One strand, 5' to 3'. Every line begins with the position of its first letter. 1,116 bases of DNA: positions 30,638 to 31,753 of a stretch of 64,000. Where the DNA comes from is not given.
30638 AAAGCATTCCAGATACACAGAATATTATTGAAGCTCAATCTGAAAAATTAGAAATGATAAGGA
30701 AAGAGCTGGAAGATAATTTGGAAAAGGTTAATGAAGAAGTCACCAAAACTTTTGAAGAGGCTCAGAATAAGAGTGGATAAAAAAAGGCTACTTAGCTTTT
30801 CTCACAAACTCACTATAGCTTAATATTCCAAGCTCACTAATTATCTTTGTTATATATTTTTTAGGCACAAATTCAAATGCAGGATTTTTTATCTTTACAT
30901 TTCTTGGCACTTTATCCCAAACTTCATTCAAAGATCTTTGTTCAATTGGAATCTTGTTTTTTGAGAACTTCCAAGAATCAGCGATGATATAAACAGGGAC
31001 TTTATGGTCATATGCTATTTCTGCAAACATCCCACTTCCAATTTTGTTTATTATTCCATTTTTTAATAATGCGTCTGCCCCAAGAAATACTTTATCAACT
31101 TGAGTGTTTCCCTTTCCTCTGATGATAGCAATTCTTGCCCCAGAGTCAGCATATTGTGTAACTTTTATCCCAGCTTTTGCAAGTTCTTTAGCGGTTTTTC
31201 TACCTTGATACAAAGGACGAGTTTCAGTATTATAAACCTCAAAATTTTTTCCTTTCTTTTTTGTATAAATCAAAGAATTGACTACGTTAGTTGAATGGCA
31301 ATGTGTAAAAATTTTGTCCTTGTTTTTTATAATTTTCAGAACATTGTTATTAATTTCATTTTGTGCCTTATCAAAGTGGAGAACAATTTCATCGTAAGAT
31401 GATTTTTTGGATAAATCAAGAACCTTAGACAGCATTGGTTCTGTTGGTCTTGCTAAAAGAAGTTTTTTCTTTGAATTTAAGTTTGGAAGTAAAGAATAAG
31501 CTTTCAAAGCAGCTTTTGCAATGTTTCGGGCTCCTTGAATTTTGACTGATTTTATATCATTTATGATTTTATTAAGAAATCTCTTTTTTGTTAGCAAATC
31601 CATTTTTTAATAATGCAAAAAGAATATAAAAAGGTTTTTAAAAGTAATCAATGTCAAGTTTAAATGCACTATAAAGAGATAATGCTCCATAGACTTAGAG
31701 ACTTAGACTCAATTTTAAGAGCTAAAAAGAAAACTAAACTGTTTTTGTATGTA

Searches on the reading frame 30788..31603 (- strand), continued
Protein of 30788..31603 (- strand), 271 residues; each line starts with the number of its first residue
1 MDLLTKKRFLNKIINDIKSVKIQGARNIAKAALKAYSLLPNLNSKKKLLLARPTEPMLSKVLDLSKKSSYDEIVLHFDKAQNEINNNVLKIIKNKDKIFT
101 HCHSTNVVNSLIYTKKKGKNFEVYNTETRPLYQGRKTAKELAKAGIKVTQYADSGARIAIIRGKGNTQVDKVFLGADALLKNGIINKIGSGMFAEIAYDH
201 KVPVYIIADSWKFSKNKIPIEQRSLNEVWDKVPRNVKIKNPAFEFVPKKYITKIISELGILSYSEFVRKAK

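Call 75: find_encoding_contigs(protein=P0037, flank=10000, max_places=2)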
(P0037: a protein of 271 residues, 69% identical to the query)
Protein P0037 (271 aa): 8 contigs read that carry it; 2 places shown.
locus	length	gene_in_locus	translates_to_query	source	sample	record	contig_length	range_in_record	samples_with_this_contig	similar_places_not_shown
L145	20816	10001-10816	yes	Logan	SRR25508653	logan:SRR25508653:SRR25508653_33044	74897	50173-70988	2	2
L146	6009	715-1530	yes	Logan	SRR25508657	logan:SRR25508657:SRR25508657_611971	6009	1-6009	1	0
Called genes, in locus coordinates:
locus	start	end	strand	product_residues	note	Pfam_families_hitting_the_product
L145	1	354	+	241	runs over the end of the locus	-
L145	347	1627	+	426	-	-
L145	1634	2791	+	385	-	PF01663:Phosphodiest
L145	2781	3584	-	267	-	PF00535:Glycos_transf_2, PF13641:Glyco_tranf_2_3 (weak)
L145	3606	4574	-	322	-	PF03706:LPG_synthase_TM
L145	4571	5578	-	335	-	PF00953:Glycos_transf_4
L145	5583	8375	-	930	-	PF02516:STT3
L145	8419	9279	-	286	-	PF01944:SpoIIM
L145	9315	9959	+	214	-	PF00702:Hydrolase, PF13419:HAD_2, PF13242:Hydrolase_like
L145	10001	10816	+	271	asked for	PF01008:IF-2B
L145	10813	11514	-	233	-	-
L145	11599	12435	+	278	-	-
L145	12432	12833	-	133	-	PF02996:Prefoldin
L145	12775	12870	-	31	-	-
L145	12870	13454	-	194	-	PF01956:EMC3_TMCO1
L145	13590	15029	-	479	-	PF00344:SecY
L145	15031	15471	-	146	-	PF00828:Ribosomal_L27A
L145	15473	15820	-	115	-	PF00327:Ribosomal_L30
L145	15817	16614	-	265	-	PF00333:Ribosomal_S5, PF03719:Ribosomal_S5_C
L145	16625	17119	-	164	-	PF17144:Ribosomal_L5e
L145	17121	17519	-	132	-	PF01280:Ribosomal_L19e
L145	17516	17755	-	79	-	PF01655:Ribosomal_L32e (weak)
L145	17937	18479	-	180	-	PF00347:Ribosomal_L6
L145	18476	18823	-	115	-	-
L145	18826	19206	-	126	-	PF00410:Ribosomal_S8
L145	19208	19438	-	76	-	PF00253:Ribosomal_S14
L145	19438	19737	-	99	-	-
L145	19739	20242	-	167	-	PF00281:Ribosomal_L5, PF00673:Ribosomal_L5_C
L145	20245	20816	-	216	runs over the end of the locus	PF08071:RS4NT, PF00900:Ribosomal_S4e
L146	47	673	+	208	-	PF00702:Hydrolase, PF13419:HAD_2, PF13242:Hydrolase_like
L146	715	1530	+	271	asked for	PF01008:IF-2B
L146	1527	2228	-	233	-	-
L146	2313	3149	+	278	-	-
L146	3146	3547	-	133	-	PF02996:Prefoldin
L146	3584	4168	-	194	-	PF01956:EMC3_TMCO1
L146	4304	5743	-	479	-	PF00344:SecY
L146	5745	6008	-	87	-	?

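Call 76: find_encoding_contigs(protein=P0055, flank=10000, max_places=2)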
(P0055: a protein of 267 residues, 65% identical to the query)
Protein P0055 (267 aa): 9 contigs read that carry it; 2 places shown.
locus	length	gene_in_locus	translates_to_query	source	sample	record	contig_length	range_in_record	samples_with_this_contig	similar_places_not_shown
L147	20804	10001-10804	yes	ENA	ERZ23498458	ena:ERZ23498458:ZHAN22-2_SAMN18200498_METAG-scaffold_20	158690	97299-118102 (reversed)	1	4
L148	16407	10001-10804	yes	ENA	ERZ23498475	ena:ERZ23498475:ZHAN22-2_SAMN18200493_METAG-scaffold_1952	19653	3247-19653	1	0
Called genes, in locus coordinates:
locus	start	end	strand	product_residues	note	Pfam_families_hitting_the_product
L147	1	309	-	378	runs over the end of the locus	PF13439:Glyco_transf_4, PF00534:Glycos_transf_1, PF13692:Glyco_trans_1_4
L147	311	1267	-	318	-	PF00535:Glycos_transf_2, PF13641:Glyco_tranf_2_3 (weak), PF13712:Glyco_tranf_2_5 (faint)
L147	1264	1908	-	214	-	PF13578:Methyltransf_24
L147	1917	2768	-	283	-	PF00535:Glycos_transf_2, PF10111:Glyco_tranf_2_2 (weak), PF13641:Glyco_tranf_2_3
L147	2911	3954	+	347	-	PF01370:Epimerase, PF04321:RmlD_sub_bind, PF16363:GDP_Man_Dehyd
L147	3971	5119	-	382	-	PF20706:GT4-conflict (weak), PF00534:Glycos_transf_1, PF13692:Glyco_trans_1_4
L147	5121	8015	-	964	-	PF02516:STT3, PF21436:STT3-PglB_core (weak)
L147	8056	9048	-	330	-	PF00953:Glycos_transf_4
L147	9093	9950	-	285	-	PF01944:SpoIIM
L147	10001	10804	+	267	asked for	PF01008:IF-2B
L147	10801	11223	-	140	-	PF02996:Prefoldin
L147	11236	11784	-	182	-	PF01956:EMC3_TMCO1 (faint)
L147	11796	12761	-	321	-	PF01047:MarR (faint), PF08279:HTH_11 (faint), PF13404:HTH_AsnC-type, PF13412:HTH_24, PF12840:HTH_20 (faint), PF13404:HTH_AsnC-type, PF13412:HTH_24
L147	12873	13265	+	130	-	-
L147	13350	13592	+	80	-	-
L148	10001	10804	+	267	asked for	PF01008:IF-2B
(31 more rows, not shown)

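Call 77: find_encoding_contigs(protein=P0113, flank=10000, max_places=2)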
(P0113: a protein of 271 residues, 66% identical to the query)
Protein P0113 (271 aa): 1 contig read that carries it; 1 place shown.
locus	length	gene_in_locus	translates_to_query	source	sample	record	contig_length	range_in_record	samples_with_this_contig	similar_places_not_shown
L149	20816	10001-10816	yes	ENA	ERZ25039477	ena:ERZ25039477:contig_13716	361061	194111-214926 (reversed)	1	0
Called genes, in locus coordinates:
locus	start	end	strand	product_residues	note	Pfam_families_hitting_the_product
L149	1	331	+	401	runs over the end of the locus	PF01676:Metalloenzyme (faint), PF01663:Phosphodiest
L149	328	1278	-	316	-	PF03706:LPG_synthase_TM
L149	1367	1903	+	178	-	PF04307:YdjM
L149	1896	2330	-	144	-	-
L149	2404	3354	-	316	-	PF02310:B12-binding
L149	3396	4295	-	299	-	PF13641:Glyco_tranf_2_3, PF00535:Glycos_transf_2, PF13632:Glyco_trans_2_3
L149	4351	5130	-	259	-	PF00535:Glycos_transf_2, PF13641:Glyco_tranf_2_3 (weak)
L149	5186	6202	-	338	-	PF00953:Glycos_transf_4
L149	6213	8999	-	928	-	PF02516:STT3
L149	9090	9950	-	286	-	PF01944:SpoIIM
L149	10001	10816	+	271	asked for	PF01008:IF-2B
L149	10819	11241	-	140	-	PF01920:Prefoldin_2 (faint), PF02996:Prefoldin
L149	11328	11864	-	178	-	PF01956:EMC3_TMCO1 (weak)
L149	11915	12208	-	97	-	PF00344:SecY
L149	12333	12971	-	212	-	PF00344:SecY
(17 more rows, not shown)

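Call 78: list_cluster_members(proteins=[P0055, P0045, P0074, P0090, P0103, P0111, P0060, P0050, P0094, P0037])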
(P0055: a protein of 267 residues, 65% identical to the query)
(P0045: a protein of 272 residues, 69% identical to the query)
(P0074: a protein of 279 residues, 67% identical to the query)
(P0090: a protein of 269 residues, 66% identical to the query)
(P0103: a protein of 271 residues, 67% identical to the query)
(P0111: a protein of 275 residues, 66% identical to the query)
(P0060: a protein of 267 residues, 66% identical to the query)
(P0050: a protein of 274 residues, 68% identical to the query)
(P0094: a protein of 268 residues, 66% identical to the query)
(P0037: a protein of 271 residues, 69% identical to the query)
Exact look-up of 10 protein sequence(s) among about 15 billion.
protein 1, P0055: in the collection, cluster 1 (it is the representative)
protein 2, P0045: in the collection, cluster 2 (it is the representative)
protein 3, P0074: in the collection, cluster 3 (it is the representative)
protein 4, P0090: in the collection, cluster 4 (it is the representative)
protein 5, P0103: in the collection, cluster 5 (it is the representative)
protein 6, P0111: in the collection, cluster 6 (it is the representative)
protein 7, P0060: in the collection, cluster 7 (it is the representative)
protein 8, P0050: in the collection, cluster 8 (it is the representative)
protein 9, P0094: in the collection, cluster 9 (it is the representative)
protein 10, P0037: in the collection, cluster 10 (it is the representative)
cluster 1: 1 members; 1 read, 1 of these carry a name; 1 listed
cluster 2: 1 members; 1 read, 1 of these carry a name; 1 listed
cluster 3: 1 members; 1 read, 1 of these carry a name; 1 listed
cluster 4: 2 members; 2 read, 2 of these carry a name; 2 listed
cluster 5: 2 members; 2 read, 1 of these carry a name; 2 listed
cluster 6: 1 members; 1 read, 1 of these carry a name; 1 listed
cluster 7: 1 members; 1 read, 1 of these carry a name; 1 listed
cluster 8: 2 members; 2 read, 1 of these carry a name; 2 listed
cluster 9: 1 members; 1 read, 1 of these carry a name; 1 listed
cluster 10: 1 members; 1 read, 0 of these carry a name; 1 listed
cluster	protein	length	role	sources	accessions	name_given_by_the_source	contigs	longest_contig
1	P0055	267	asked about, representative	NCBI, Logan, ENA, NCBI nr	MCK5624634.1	hypothetical protein KAI04_02230 [Candidatus Pacearchaeota archaeon] | hypothetical protein [Candidatus Pacearchaeota archaeon]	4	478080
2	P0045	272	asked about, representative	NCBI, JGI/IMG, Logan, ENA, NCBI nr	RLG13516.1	hypothetical protein DRN69_05480 [Candidatus Pacearchaeota archaeon] | MAG: hypothetical protein DRN69_05480 [Candidatus Pacearchaeota archaeon]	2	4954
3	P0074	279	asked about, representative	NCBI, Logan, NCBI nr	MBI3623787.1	hypothetical protein HY212_06950 [Candidatus Pacearchaeota archaeon] | hypothetical protein [Candidatus Pacearchaeota archaeon]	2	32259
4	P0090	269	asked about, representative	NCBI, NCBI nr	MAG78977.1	hypothetical protein CMI40_01225 [Candidatus Pacearchaeota archaeon] | hypothetical protein [Candidatus Pacearchaeota archaeon]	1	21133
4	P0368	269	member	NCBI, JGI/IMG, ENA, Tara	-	translation initiation factor 2B subunit (eIF-2B alpha/beta/delta family) | strand:+ start:18560 stop:19369 length:810 start_codon:yes stop_codon:yes ...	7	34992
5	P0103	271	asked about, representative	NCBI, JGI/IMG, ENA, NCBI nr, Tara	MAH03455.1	hypothetical protein CMI39_01570 [Candidatus Pacearchaeota archaeon] | translation initiation factor 2B subunit (eIF-2B alpha/beta/delta family) | hypothetical protein [Candidatus Pacearchaeota archaeon]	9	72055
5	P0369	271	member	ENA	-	-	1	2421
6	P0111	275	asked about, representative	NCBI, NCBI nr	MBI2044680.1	hypothetical protein HYT23_01340 [Candidatus Pacearchaeota archaeon] | hypothetical protein [Candidatus Pacearchaeota archaeon]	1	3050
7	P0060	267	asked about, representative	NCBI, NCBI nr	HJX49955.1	MAG TPA: hypothetical protein VJ438_00670 [Candidatus Nanoarchaeia archaeon] | hypothetical protein [Candidatus Nanoarchaeia archaeon]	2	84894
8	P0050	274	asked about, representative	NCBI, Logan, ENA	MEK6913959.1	MAG: hypothetical protein AABW47_04805 [Nanoarchaeota archaeon]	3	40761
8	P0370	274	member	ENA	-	-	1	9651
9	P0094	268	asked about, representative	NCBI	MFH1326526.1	MAG: hypothetical protein ABIH59_00165 [archaeon]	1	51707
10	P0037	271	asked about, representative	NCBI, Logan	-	-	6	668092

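Call 80: search_protein_families(library=ncbifam, proteins=[L145:9315-9959:+], max_evalue=0.00001)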
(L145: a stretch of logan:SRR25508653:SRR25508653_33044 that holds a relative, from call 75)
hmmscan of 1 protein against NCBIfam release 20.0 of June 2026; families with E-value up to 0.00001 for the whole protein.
L145:9315-9959:+ (214 aa): 25 families
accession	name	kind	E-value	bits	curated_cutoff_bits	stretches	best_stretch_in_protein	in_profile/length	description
TIGR02253.1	CTE7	subfamily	5.5e-27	95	169.75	1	7-201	1-198/221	TIGR02253 family HAD-type hydrolase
TIGR02254.1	YjjG_YfnB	equivalog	1.7e-20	73.5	159.9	1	61-202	64-202/223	YjjG family noncanonical pyrimidine nucleotidase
TIGR02252.1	DREG-2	subfamily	7.9e-19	68.2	155.2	1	93-195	102-203/203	HAD hydrolase, REG-2-like, family IA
TIGR02247.1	HAD-1A3-hyp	subfamily_domain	3.1e-16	59.8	125.4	1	39-209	28-208/211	epoxide hydrolase N-terminal domain-like phosphatase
NF009804.0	PRK13288.1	equivalog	5.6e-12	45.6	218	1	7-181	2-167/215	pyrophosphatase PpaX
NF009695.0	PRK13222.1-2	equivalog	9.5e-12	44.9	225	1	8-195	6-192/226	phosphoglycolate phosphatase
TIGR01662.1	HAD-SF-IIIA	subfamily_domain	5.5e-11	42.7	44.6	1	90-184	19-126/141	HAD-IIIA family hydrolase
NF006976.0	PRK09449.1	equivalog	9.9e-11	41.6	183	1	63-200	66-199/225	pyrimidine 5'-nucleotidase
TIGR01549.1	HAD-SF-IA-v1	subfamily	1.1e-10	42.2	23.3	1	93-190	59-149/149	HAD-IA family hydrolase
TIGR01428.1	HAD_type_II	equivalog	1.7e-10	41.2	125.4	1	56-193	55-187/197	haloacid dehalogenase type II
TIGR01449.2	PGP_bact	equivalog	6.1e-10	39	180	1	84-197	73-185/213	phosphoglycolate phosphatase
NF053830.1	RUBPPhHalo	equivalog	8.8e-10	38.6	330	1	93-202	100-209/234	ribulose-1,5-bisphosphate 5-phosphatase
NF052576.1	PymNtasePynAStpc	equivalog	8.8e-10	38.6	350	1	86-199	89-203/229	pyrimidine 5'-nucleotidase PynA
TIGR01668.1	YqeG_hyp_ppase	hypoth_equivalog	6.1e-09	35.6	89.1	1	92-198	39-137/170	YqeG family HAD IIIA-type phosphatase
NF006991.0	PRK09456.1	equivalog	6.9e-09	35.7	295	1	96-200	84-188/199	glucose-1-phosphatase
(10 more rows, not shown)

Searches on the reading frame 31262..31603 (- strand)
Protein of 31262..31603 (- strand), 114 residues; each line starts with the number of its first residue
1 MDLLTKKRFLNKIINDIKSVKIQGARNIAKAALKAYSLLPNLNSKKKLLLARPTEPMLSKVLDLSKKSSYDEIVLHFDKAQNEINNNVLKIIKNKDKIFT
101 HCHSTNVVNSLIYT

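Call 67: search_solved_structures(query=window:31262-31603:-, max_evalue=10, show_alignments=5)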
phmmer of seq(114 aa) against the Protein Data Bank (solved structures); distinct sequences matched with E-value up to 10: 16.
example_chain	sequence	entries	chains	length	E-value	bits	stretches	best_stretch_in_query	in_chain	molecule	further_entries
5yfj_A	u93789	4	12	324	0.014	19.4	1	68-108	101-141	Ribose 1,5-bisphosphate isomerase | Ribose-1,5-bisphosphate isomerase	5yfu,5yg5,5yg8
5yft_A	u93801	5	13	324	0.015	19.3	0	68-108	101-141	Ribose 1,5-bisphosphate isomerase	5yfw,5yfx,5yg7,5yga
4tob_A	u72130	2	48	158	0.067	17.2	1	38-96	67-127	Bacterioferritin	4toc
5d8s_A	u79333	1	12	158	0.068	17.2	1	38-96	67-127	Ferroxidase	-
3is7_A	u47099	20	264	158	0.068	17.2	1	38-96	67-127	Bacterioferritin | Ferroxidase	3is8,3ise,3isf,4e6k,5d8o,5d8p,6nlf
4tod_A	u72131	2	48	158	0.068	17.2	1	38-96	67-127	Bacterioferritin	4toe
4to9_A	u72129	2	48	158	0.068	17.2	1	38-96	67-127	Bacterioferritin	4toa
5d8r_A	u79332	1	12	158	0.093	16.7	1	38-96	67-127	Ferroxidase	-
3a11_A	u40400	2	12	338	0.16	16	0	72-108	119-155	Translation initiation factor eIF-2B, delta subunit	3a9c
4tof_A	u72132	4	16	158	0.2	15.7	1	38-96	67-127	Bacterioferritin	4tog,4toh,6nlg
5d8q_A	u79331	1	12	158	0.24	15.4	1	39-96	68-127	Ferroxidase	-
5d8x_A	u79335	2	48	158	0.33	15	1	39-96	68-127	Ferroxidase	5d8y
5yfs_A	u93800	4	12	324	0.37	14.8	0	14-40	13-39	Ribose 1,5-bisphosphate isomerase | Ribose-1,5-bisphosphate isomerase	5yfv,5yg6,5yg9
5z56_x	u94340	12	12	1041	0.9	13.6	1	32-101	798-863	Putative pre-mRNA-splicing factor ATP-dependent RNA helicase DHX16 | Pre-mRNA-splicing factor ATP-dependent RNA helicase DHX16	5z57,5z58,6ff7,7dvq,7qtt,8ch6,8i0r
3bs1_A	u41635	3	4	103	0.94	13.5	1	68-109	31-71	Accessory gene regulator protein A | Accessory gene regulator A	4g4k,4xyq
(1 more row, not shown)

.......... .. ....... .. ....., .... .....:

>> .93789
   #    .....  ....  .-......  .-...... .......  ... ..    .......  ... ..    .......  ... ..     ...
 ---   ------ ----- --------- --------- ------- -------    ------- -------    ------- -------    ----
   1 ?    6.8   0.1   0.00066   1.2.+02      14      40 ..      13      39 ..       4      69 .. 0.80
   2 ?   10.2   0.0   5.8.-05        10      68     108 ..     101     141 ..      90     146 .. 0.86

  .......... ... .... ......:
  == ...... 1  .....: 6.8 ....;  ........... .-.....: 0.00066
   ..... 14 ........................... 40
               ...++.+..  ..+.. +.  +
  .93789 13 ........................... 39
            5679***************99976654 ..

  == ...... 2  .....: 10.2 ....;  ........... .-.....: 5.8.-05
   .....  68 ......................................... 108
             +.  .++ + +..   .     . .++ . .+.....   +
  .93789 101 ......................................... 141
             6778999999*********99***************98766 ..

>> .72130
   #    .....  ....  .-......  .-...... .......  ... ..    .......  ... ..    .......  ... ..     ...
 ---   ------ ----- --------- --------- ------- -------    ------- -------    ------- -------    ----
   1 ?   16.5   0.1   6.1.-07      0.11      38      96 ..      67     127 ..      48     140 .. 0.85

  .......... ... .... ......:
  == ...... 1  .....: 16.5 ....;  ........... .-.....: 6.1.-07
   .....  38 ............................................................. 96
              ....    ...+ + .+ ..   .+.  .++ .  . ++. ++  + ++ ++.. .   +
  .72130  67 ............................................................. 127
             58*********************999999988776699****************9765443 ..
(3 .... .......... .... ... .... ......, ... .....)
